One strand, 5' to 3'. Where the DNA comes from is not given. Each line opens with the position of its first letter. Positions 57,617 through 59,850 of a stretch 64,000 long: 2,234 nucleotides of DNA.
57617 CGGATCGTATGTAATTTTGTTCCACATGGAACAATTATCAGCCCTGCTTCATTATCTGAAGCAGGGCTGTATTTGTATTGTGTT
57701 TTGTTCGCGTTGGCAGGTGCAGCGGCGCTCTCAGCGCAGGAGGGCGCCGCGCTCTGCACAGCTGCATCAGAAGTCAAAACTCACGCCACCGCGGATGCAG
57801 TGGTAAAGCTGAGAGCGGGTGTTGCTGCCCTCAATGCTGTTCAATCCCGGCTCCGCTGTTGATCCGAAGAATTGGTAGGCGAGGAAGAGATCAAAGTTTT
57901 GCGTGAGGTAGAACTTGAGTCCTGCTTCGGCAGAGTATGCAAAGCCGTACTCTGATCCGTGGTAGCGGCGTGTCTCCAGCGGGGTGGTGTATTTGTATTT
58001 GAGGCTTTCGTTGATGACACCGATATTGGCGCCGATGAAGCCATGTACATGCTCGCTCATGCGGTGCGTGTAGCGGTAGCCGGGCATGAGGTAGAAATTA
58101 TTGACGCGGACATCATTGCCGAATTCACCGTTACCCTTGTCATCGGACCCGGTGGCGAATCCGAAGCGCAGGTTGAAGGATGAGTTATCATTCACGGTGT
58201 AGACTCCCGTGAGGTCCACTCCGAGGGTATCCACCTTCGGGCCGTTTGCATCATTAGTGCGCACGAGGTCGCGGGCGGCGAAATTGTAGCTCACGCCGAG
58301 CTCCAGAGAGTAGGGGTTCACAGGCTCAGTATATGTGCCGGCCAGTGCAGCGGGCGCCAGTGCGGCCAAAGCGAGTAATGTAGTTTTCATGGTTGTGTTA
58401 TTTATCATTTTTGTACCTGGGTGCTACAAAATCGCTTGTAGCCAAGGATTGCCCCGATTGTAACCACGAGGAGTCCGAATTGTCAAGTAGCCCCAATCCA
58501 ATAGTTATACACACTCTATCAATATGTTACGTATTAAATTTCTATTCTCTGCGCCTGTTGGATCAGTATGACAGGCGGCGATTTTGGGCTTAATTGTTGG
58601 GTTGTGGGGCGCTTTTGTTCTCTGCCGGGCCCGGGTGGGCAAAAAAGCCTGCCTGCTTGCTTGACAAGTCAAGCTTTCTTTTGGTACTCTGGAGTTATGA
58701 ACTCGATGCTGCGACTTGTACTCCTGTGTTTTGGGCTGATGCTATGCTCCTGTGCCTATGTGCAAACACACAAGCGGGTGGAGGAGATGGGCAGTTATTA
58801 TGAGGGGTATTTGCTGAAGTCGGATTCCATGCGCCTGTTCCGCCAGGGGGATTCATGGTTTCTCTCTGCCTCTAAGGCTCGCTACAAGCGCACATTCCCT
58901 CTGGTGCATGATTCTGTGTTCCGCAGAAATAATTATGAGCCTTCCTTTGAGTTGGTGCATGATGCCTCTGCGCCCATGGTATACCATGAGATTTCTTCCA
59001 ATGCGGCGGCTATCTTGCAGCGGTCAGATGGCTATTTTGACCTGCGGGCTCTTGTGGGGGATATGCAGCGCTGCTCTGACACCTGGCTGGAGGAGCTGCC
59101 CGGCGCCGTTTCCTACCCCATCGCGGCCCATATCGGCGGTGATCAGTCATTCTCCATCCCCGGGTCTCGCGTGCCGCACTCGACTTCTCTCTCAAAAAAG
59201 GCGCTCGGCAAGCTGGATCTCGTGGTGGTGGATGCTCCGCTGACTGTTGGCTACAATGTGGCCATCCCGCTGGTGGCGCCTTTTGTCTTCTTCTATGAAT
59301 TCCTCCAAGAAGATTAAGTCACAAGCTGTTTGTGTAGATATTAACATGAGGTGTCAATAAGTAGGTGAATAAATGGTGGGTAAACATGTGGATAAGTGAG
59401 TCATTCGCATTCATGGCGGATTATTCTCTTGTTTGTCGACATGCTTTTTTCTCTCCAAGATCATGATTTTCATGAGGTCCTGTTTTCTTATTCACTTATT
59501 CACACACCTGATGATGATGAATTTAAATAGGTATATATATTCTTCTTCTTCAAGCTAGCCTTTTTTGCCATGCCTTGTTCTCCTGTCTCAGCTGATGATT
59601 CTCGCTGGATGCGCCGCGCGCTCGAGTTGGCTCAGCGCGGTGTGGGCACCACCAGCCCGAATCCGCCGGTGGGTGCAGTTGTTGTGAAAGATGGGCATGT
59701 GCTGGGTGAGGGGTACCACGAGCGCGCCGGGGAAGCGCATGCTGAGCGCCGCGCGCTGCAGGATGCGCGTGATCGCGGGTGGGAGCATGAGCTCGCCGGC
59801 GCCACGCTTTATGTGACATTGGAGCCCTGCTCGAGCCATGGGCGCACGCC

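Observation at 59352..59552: Helically phased array of DnaA-box-like 9-mers next to an AT-rich repeat segment: candidate oriC or DnaA-controlled region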

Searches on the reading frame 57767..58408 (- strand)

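Call 7: search_protein_families(library=pfam, proteins=[window:57767-58408:-])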
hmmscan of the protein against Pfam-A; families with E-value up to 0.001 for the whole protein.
window:57767-58408:- (213 aa): 1 family
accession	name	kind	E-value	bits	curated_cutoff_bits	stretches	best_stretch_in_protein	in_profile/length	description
PF13505.12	OMP_b-brl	-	1.1e-09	39.2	28.7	1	10-179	2-151/175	Outer membrane protein beta-barrel domain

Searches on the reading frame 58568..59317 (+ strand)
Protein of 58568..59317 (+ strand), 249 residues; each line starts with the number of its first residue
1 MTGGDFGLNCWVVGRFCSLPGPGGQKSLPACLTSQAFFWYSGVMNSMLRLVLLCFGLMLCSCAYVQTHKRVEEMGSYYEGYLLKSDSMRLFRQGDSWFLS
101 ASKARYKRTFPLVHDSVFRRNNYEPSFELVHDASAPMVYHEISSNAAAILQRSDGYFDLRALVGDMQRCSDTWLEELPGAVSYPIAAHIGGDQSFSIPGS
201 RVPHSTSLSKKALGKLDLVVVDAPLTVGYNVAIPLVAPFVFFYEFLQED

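Call 7: search_protein_families(library=pfam, proteins=[window:58568-59317:+])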
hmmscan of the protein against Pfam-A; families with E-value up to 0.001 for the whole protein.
window:58568-59317:+ (249 aa): 0 families

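Call 11: find_encoding_contigs(protein=window:58568-59317:+, flank=10000, max_places=10)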
Protein window:58568-59317:+ (249 aa): 2 contigs read that carry it; 2 places shown.
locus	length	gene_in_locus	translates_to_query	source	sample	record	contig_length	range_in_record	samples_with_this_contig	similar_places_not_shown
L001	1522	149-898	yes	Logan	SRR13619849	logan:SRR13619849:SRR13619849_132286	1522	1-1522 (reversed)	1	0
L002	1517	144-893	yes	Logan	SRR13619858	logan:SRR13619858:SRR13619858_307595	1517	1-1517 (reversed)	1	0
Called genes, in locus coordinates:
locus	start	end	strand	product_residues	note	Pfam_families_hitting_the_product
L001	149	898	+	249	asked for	-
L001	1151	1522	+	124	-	?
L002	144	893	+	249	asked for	-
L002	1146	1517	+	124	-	?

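Call 28: find_homologous_proteins(query=window:58697-59314:+, max_evalue=0.001)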
Query seq(206 aa) (206 aa): 44 proteins with E <= 0.001 among 377 candidates.
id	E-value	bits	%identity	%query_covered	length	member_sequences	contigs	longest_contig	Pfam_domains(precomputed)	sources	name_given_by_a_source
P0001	4.1e-134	462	100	100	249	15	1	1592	-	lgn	-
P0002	4.4e-70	253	56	100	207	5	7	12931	-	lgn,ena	-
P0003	9.2e-70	252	54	100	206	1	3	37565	-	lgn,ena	-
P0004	4.0e-69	250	56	100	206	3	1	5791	-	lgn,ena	-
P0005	8.6e-69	249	52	100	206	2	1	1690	-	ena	-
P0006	9.0e-69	249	55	91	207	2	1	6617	-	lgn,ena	-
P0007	1.1e-68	249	56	100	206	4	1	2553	-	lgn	-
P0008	3.3e-67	244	54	100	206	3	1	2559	-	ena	-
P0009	1.8e-66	241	54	94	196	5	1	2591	-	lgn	-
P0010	2.1e-66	241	52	100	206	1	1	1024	-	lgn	-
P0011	1.5e-65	238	53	97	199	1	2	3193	-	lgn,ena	-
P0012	2.4e-65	238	57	93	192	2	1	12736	-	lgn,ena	-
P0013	9.0e-64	233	54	99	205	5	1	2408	-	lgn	-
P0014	1.7e-63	232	52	100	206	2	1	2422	-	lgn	-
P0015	2.5e-63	231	53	100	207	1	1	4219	-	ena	-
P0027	1.8e-56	209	48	100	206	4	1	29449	-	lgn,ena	-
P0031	1.6e-50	189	48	93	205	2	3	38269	-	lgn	-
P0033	6.8e-49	184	44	100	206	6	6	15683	-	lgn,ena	-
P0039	1.5e-44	170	42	99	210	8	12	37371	-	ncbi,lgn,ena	-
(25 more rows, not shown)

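Call 30: find_related_loci(query=A1, collection=metagenome_contigs, flank=6000)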
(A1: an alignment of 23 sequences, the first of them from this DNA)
Query A1 (206 aa) in metagenome_contigs; peptide patterns used: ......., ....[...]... (x = any residue, [..] = any of these).
600 stretches matched a pattern (row limit reached: there are more); 2 encode a relative of the query (tblastn E <= 1e-3); 2 distinct loci.
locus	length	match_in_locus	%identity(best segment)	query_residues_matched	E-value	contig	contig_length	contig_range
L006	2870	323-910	41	9-204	1e-46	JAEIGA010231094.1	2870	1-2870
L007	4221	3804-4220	38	7-148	3e-31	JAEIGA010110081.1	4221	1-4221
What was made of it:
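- Tried and rejected: the metagenome scan returned 2 short loci (call 30).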

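Call 31: find_encoding_contigs(protein=P0039, flank=10000, max_places=4)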
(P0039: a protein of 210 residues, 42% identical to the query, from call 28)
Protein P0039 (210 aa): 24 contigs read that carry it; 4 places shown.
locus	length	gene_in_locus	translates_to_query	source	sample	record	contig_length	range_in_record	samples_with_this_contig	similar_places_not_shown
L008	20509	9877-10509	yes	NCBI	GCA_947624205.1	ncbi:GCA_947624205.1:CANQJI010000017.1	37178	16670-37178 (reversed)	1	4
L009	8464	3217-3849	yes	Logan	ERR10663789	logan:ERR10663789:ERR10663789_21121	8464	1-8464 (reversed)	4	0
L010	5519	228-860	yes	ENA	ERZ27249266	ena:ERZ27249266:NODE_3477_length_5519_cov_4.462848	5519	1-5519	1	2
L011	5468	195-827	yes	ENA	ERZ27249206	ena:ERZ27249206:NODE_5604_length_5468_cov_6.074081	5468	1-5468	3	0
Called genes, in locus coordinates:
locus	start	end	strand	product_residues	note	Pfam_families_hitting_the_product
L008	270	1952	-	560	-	PF08447:PAS_3, PF08448:PAS_4, PF13426:PAS_9 (weak), PF07228:SpoIIE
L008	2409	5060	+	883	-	PF08478:POTRA_1 (faint), PF08479:POTRA_2 (faint), PF07244:POTRA, PF01103:Omp85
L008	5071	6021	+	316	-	PF09924:LPG_synthase_C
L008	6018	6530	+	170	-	-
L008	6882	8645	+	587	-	PF03485:Arg_tRNA_synt_N, PF00750:tRNA-synt_1d, PF05746:DALR_1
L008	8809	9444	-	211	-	PF13505:OMP_b-brl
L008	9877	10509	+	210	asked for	-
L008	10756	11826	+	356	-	PF00383:dCMP_cyt_deam_1, PF14437:MafB19-deam, PF01872:RibD_C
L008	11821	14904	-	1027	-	PF17757:UvrB_inter, PF02559:CarD_TRCF_RID, PF00270:DEAD, PF04851:ResIII, PF00271:Helicase_C, PF03461:TRCF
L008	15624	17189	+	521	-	PF01039:Carboxyl_trans, PF06833:MdcE (faint), PF03255:ACCA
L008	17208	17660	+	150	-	PF04277:OAD_gamma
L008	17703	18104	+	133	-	-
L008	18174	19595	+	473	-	PF03977:OAD_beta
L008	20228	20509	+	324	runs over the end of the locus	PF00923:TAL_FSA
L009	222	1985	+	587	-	PF03485:Arg_tRNA_synt_N, PF00750:tRNA-synt_1d, PF05746:DALR_1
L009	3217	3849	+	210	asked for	-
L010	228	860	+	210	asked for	-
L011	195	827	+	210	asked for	-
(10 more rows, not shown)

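Call 32: find_encoding_contigs(protein=P0003, flank=10000, max_places=2)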
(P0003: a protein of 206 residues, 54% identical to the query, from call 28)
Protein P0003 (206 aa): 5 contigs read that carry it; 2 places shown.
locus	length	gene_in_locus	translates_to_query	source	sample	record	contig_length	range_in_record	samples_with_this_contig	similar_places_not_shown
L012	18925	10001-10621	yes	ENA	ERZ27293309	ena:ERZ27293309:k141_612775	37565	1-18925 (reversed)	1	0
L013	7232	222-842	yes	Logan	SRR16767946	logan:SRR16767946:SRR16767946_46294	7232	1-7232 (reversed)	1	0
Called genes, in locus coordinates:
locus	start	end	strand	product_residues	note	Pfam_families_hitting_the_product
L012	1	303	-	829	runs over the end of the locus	-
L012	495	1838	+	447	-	PF01554:MatE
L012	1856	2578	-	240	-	PF02525:Flavodoxin_2 (weak), PF03358:FMN_red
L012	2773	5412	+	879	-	PF08479:POTRA_2 (faint), PF07244:POTRA (weak), PF08478:POTRA_1 (faint), PF07244:POTRA, PF01103:Omp85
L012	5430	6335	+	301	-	PF09924:LPG_synthase_C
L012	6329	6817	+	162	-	-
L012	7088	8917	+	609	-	PF03485:Arg_tRNA_synt_N, PF00750:tRNA-synt_1d, PF05746:DALR_1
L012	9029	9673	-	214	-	PF13505:OMP_b-brl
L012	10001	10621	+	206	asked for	-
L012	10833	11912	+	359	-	PF00383:dCMP_cyt_deam_1, PF14437:MafB19-deam, PF01872:RibD_C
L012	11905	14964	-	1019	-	PF17757:UvrB_inter, PF02559:CarD_TRCF_RID, PF00270:DEAD, PF04851:ResIII (weak), PF00271:Helicase_C, PF03461:TRCF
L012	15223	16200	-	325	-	PF00589:Phage_integrase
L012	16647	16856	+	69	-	-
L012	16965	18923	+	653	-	?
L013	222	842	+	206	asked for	-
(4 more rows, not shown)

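Call 33: find_encoding_contigs(protein=P0031, flank=10000, max_places=2)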
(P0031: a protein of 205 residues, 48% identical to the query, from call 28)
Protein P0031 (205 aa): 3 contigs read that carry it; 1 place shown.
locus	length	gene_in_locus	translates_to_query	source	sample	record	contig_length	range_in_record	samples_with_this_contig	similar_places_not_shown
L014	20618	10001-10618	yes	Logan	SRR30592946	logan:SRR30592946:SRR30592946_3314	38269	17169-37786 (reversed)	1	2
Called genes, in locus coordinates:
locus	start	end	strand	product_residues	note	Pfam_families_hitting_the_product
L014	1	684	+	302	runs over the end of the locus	PF00892:EamA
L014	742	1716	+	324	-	PF01368:DHH, PF02272:DHHA1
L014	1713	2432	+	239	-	PF01509:TruB_N, PF16198:TruB_C_2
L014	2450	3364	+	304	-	PF06574:FAD_syn, PF01687:Flavokinase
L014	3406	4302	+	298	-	PF09924:LPG_synthase_C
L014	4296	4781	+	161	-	-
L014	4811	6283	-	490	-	-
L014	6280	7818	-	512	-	PF13424:TPR_12 (faint)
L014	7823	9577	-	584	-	PF03485:Arg_tRNA_synt_N, PF00750:tRNA-synt_1d, PF05746:DALR_1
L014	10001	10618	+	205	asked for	-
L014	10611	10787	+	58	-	-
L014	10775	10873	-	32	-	-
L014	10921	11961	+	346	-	PF00383:dCMP_cyt_deam_1, PF14437:MafB19-deam, PF01872:RibD_C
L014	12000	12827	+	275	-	PF00149:Metallophos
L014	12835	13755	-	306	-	PF01171:ATP_bind_3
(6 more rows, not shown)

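Call 34: find_encoding_contigs(protein=P0027, flank=10000, max_places=2)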
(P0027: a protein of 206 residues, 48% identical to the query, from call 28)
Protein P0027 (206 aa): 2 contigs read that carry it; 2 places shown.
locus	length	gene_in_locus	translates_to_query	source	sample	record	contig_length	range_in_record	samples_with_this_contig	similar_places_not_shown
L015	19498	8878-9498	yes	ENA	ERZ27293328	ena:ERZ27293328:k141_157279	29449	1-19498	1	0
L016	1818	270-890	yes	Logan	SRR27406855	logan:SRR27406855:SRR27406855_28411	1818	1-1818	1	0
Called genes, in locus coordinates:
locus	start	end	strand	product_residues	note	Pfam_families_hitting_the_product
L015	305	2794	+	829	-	-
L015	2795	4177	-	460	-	PF00753:Lactamase_B, PF23023:Anti-Pycsar_Apyc1 (weak), PF12706:Lactamase_B_2, PF16661:Lactamase_B_6, PF10996:Beta-Casp, PF07521:RMMBL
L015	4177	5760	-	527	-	PF00587:tRNA-synt_2b, PF03129:HGTP_anticodon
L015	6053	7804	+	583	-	PF03485:Arg_tRNA_synt_N, PF00750:tRNA-synt_1d, PF05746:DALR_1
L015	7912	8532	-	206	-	-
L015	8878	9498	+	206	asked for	-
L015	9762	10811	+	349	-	PF00383:dCMP_cyt_deam_1, PF14437:MafB19-deam, PF01872:RibD_C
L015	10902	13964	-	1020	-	PF17757:UvrB_inter, PF02559:CarD_TRCF_RID, PF00270:DEAD, PF04851:ResIII (weak), PF00271:Helicase_C, PF03461:TRCF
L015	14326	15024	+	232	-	-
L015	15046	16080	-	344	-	PF00154:RecA_N, PF08423:Rad51, PF06745:ATPase (faint), PF27531:MT3502_N (weak), PF21096:RecA_C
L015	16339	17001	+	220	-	PF08534:Redoxin (weak), PF00578:AhpC-TSA, PF13905:Thioredoxin_8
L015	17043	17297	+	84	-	-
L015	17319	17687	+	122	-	-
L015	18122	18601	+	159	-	-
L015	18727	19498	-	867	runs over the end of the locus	PF07244:POTRA, PF08478:POTRA_1 (faint), PF08479:POTRA_2 (faint), PF07244:POTRA, PF01103:Omp85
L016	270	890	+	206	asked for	-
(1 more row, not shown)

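Call 35: find_encoding_contigs(protein=P0033, flank=10000, max_places=2)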
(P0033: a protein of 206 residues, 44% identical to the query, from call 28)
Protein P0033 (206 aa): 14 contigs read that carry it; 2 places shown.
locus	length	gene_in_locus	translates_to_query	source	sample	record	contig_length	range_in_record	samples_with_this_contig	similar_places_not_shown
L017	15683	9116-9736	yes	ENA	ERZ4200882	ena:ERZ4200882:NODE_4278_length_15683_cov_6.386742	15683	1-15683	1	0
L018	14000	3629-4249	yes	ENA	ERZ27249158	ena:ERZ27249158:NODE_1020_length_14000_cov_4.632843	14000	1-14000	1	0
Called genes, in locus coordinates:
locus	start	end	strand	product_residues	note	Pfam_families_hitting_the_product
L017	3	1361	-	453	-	?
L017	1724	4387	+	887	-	PF08478:POTRA_1 (faint), PF07244:POTRA (weak), PF08479:POTRA_2 (faint), PF07244:POTRA, PF01103:Omp85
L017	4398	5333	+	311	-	PF09924:LPG_synthase_C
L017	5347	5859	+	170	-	-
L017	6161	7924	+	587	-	PF03485:Arg_tRNA_synt_N, PF00750:tRNA-synt_1d, PF05746:DALR_1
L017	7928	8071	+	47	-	-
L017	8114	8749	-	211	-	PF13505:OMP_b-brl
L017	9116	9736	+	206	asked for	-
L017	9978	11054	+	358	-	PF00383:dCMP_cyt_deam_1, PF14437:MafB19-deam, PF01872:RibD_C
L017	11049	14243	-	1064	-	PF17757:UvrB_inter, PF02559:CarD_TRCF_RID, PF00270:DEAD, PF04851:ResIII (weak), PF00271:Helicase_C, PF03461:TRCF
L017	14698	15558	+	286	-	-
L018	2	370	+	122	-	?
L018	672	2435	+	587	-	PF03485:Arg_tRNA_synt_N, PF00750:tRNA-synt_1d, PF05746:DALR_1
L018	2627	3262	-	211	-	PF13505:OMP_b-brl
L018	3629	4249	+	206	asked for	-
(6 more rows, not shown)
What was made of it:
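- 58697..59317 (+): Left flanking gene: a lineage-restricted lipoprotein of 206 aa. The mechanical ORF starts too early, at 58568. It lies next to the element in relatives (calls 31-35).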

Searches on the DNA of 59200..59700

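Call 10: search_rna_families(source=window, start=59200, end=59700, threshold=evalue, max_evalue=10)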
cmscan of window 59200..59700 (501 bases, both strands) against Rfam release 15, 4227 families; matches with E-value up to 10: 2.
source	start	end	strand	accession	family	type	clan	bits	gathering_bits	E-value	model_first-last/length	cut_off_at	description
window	59252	59286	+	RF01388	isrD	Gene; sRNA;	-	15.2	37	2.5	1-51/51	no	isrD Hfq binding RNA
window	59686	59700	+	RF00385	IBV_D-RNA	Cis-reg;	-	14.1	35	3.3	1-15/42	3'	Infectious bronchitis virus D-RNA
